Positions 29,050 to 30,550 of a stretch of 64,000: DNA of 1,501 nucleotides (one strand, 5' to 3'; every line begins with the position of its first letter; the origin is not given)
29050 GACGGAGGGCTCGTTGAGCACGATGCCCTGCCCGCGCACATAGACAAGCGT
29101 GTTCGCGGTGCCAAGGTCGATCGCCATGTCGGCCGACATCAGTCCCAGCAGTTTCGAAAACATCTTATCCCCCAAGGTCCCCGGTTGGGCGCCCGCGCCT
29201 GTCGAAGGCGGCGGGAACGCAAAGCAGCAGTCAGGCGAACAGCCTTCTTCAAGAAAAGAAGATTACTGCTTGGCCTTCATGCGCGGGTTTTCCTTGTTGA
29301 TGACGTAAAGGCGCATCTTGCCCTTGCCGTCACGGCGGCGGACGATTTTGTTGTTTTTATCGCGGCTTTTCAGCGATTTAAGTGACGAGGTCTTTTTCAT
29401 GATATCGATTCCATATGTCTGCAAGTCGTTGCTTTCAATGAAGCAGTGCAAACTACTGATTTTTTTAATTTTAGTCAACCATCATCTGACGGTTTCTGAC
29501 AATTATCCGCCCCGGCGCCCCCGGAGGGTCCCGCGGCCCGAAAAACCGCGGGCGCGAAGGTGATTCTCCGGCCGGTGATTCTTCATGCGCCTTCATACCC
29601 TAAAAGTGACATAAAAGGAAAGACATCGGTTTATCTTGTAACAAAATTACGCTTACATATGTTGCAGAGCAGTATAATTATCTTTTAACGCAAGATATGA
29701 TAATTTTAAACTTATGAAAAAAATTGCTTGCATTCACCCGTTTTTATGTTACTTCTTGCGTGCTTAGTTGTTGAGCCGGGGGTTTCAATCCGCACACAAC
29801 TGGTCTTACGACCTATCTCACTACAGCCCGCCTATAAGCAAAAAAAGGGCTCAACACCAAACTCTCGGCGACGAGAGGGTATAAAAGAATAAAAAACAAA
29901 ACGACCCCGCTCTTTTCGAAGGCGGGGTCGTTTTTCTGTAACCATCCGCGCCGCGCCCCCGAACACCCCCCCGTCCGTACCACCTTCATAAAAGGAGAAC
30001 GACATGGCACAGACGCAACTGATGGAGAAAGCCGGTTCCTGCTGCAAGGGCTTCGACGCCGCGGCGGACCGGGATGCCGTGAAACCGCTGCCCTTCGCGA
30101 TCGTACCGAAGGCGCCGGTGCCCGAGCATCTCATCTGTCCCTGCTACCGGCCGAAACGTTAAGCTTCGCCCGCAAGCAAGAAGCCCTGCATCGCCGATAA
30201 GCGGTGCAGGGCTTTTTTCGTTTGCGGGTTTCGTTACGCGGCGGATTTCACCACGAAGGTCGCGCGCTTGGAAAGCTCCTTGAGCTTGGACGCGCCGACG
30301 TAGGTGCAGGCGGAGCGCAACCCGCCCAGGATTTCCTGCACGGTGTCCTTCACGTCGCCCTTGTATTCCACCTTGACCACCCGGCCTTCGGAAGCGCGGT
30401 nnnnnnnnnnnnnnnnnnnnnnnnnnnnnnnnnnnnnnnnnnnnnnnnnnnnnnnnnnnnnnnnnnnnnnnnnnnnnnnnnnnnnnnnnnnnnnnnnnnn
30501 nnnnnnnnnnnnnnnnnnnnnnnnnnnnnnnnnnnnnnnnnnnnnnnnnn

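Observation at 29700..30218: Unannotated 52-aa CC/CPC small protein behind a terminator-containing structured leader, in the largest non-coding gap of the window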

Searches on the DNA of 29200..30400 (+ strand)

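Call 4: search_rna_families(source=window, start=29200, end=30400, threshold=evalue, max_evalue=10, show_alignments=3)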
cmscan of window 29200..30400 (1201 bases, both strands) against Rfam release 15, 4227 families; matches with E-value up to 10: 25.
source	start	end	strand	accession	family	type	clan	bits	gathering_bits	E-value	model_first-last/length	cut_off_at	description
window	29879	29936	+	RF00506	Thr_leader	Cis-reg; leader;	-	24.8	55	0.043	1-118/118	no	Threonine operon leader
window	29881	29937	+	RF00616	LhrC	Gene; sRNA;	CL00114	23.2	110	0.84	1-111/111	no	Listeria LhrC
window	30162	30217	+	RF02438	SpF51_sRNA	Gene; sRNA;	-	21.5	50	0.4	1-45/45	no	Streptococcus sRNA SpF51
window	29896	29954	-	RF00506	Thr_leader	Cis-reg; leader;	-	21.3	55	0.28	1-118/118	no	Threonine operon leader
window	29879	29934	+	RF02495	ohsC_RNA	Gene; antitoxin;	-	20.3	50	3.3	1-77/77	no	Oppression of Hydrophobic ORF by sRNA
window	30180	30215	+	RF03075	DUF3800-VIII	Gene; sRNA;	-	20.2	40.2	1.1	1-64/64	no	DUF3800-VIII RNA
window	30224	30308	-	RF01713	Moco-II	Cis-reg;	-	20.1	35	1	1-46/46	no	Moco-II RNA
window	29890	30012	-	RF01772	rnk_pseudo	Cis-reg; leader;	-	20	55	1.4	1-108/108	no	Pseudomonas rnk leader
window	30181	30218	+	RF02838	Ref55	Gene; sRNA;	-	20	43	7.5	15-53/54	no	Enterococcus sRNA 55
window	30156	30241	-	RF01896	mir-142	Gene; miRNA;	-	19.6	57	0.58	1-85/85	no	mir-142 microRNA precursor family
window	29840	29955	-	RF01770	rimP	Cis-reg; leader;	-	18.9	47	3.6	1-102/102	no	Gammaprotebacteria rimP leader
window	30171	30243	-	RF02054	STnc420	Gene; sRNA;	-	18.7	70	1.5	1-58/58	no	Salmonella enterica sRNA STnc420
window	30181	30281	-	RF02236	asX2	Gene; sRNA;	-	18.4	70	0.9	1-87/87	no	Xanthomonas sRNA asX2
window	30179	30225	+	RF00489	ctRNA_p42d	Gene; antisense;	-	18.2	50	0.83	1-46/46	no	ctRNA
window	30134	30215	+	RF01393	isrJ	Gene; sRNA;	-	18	37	1.8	1-75/75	no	isrJ Hfq binding RNA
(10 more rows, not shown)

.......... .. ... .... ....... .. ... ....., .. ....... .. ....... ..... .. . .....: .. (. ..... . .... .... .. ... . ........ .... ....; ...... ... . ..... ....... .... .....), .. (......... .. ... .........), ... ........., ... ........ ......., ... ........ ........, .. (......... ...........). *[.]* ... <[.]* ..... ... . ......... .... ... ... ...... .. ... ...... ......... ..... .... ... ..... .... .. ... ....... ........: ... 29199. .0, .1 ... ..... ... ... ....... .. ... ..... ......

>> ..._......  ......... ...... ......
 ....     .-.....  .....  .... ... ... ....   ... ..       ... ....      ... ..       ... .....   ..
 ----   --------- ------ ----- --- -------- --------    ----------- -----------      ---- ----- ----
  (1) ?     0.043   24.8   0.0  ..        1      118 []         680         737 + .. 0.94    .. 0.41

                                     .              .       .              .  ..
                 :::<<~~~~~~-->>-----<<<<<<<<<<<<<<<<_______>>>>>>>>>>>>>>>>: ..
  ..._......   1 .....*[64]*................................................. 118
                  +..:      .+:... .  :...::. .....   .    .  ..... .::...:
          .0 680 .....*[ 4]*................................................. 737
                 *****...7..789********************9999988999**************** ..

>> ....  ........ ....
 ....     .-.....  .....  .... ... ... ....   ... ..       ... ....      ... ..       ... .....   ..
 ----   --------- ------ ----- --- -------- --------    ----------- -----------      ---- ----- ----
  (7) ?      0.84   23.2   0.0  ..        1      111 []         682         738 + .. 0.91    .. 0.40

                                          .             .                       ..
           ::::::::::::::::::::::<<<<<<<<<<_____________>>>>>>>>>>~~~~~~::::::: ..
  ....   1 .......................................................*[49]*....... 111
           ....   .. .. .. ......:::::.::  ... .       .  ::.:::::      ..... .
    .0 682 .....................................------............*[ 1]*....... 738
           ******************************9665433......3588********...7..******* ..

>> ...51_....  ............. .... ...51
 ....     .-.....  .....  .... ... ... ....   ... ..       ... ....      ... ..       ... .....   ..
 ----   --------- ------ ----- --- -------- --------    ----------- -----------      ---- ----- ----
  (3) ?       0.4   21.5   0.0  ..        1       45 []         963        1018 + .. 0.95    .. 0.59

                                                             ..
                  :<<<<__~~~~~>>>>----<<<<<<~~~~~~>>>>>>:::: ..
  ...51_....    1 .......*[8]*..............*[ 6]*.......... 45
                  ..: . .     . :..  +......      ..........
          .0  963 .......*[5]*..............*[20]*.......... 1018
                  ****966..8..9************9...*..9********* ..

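Call 44: build_rna_model(alignment_id=A1, structure=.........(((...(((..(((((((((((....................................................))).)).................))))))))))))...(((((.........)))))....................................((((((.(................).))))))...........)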
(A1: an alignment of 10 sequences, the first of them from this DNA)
Model R1 built from alignment A1 (10 sequences, 219 columns); structure: as given.
model positions 189; base pairs 29; branch points 2; effective number of sequences 2.42; information 0.591 bits per position. Calibrated on 0.2 Mb of random sequence (short: E-values are rough).
structure used (alignment columns):
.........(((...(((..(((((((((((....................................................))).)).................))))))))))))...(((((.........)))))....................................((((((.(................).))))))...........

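Call 45: search_with_rna_model(model_id=R1, sources=[window, L001, L002, L003, L004, L005, L006, L007, L008, L009, L010, L011, L012, L013, L014, L015, L016, L017, L018, L019, L020, L021, L022, L023, L024, L025, L026, L027, L028, L029, L030, L031, L032, L033, L034, L037, L038], max_evalue=1, make_alignment=true)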
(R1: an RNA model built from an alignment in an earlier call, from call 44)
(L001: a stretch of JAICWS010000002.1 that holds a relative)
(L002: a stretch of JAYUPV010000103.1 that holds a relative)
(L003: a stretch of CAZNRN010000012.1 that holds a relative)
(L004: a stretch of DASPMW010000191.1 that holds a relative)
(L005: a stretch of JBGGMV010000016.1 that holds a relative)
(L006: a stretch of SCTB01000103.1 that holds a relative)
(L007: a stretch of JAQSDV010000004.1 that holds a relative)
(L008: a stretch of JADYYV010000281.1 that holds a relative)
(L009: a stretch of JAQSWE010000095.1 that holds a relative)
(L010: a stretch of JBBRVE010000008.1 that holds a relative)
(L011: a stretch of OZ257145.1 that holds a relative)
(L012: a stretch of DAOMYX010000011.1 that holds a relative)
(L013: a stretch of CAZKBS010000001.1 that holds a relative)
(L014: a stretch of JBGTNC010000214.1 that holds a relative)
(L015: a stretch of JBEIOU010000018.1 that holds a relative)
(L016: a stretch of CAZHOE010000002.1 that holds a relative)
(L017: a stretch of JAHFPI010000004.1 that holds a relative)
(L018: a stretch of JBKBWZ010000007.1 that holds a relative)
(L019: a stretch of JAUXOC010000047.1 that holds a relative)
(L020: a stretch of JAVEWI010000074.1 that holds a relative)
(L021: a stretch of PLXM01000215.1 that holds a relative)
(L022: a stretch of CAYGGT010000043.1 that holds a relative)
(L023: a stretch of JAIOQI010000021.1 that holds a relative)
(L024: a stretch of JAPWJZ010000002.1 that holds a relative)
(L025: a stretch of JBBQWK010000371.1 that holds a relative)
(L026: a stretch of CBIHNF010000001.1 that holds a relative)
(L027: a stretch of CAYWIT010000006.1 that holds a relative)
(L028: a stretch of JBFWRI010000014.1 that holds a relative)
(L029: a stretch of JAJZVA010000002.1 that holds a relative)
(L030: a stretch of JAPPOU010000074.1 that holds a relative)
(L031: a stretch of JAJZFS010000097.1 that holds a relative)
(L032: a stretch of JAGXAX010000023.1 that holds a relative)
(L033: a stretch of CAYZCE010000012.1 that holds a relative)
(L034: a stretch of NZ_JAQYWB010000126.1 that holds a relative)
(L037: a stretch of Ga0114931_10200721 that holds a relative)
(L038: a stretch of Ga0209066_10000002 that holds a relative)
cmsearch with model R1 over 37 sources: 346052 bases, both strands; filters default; matches with E-value up to 1: 24.
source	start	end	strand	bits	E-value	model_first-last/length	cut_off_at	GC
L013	5310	5495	-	197.8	1.4e-46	1-189/189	no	0.46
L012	6196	6380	-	194.6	8.6e-46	1-189/189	no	0.46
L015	5102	5278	-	184.3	3e-43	1-189/189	no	0.46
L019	7750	7928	-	182.1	1e-42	1-189/189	no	0.45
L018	7719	7897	-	180.4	2.7e-42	1-189/189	no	0.47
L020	5115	5288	-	156.2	2.6e-36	1-189/189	no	0.45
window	29758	29937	+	141.3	1.3e-32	1-189/189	no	0.49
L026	5713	5911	-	133.1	1.4e-30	1-189/189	no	0.47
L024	7564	7736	-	128.6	1.8e-29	1-189/189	no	0.46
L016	5366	5565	-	118.1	6.8e-27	1-189/189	no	0.43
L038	2713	2909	+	102.7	4.5e-23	1-189/189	no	0.42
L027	5915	6071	-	85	1e-18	1-189/189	no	0.43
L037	1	113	+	76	1.8e-16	67-189/189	5'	0.44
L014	3884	3984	-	39.7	1.7e-07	95-189/189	5'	0.47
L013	5246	5358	+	28.4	0.0001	1-189/189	no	0.58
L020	5066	5163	+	22.8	0.0025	1-189/189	no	0.46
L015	5027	5152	+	22.6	0.0028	1-189/189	no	0.46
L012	6149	6243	+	21.3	0.006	1-189/189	no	0.47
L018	7665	7768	+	17.9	0.04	1-189/189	no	0.55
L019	7688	7799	+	17.5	0.049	1-189/189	no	0.52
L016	5109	5141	+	14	0.36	148-180/189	no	0.67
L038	3331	3364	-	13.6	0.46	148-180/189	no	0.59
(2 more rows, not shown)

Alignment A3: 24 matches aligned to the model, 253 columns, each read 5' to 3' on its own strand. Consensus structure (alignment columns), stored with it:
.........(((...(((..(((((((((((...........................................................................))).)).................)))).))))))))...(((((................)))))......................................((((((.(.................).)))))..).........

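Call 46: search_with_rna_model(model_id=R1, sources=[window, L012, L013, L015, L016, L018, L019, L020, L024, L026, L027, L038], max_evalue=1e-12, make_alignment=true)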
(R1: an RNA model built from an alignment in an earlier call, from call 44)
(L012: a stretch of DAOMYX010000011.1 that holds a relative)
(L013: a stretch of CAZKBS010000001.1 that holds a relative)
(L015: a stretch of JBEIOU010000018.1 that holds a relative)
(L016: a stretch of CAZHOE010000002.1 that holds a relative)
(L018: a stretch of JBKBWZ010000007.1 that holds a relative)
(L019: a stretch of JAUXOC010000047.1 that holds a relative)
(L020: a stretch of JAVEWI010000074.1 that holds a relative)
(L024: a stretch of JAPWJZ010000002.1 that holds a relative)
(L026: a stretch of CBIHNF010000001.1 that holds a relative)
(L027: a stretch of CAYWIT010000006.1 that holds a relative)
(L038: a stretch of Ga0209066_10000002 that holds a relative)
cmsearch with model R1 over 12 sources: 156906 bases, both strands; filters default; matches with E-value up to 1e-12: 12.
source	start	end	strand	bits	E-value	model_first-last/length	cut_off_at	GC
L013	5310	5495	-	197.8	6.2e-47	1-189/189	no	0.46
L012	6196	6380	-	194.6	3.9e-46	1-189/189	no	0.46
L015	5102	5278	-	184.3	1.3e-43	1-189/189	no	0.46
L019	7750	7928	-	182.1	4.6e-43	1-189/189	no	0.45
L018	7719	7897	-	180.4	1.2e-42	1-189/189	no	0.47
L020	5115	5288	-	156.2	1.2e-36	1-189/189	no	0.45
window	29758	29937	+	141.3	5.8e-33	1-189/189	no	0.49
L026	5713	5911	-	133.1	6.1e-31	1-189/189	no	0.47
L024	7564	7736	-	128.6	8e-30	1-189/189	no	0.46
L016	5366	5565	-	118.1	3.1e-27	1-189/189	no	0.43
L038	2713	2909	+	102.7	2e-23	1-189/189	no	0.42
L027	5915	6071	-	85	4.6e-19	1-189/189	no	0.43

Alignment A4: 12 matches aligned to the model, 219 columns, each read 5' to 3' on its own strand. Consensus structure (alignment columns), stored with it:
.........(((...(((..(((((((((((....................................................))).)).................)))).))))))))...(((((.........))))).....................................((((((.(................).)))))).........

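Call 60: search_with_rna_model(model_id=R1, sources=[L039, L040, L041, L042, L043], max_evalue=0.01)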
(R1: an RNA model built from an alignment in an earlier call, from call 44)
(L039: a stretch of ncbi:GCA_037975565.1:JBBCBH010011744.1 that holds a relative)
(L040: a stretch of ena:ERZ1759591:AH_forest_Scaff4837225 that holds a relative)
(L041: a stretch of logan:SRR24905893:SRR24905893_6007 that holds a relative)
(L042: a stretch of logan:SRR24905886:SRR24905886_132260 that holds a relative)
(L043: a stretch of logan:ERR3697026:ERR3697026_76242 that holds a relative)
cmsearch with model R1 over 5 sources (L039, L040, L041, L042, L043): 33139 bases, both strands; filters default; matches with E-value up to 0.01: 5.
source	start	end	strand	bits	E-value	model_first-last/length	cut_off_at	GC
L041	1042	1211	+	99.9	2e-23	1-189/189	no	0.45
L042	464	633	+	99.9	2e-23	1-189/189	no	0.45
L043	46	215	+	99.9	2e-23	1-189/189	no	0.45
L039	4759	4934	+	76.6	1.2e-17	1-189/189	no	0.46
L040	1260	1425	+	63.4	2.2e-14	1-189/189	no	0.43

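Call 70: search_with_rna_model(model_id=R1, sources=[L044, L045, L046, L047, L048, L049, L050], max_evalue=0.01)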
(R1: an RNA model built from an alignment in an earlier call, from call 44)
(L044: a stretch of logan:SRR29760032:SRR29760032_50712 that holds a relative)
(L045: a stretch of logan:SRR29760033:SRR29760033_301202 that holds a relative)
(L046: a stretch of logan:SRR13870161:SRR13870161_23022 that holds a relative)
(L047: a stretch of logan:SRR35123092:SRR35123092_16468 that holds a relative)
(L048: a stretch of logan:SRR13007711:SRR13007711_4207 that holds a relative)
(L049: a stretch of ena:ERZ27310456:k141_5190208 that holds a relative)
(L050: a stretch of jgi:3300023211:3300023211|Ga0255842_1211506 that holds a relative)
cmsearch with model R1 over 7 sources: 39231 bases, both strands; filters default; matches with E-value up to 0.01: 5.
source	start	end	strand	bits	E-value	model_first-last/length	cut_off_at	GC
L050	2036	2235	+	107.5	3.3e-25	1-189/189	no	0.47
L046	1025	1194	+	102.7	5e-24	1-189/189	no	0.44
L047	144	313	+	102.7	5e-24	1-189/189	no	0.44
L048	967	1137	+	80.6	1.4e-18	1-189/189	no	0.39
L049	2393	2563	+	76.5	1.5e-17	1-189/189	no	0.39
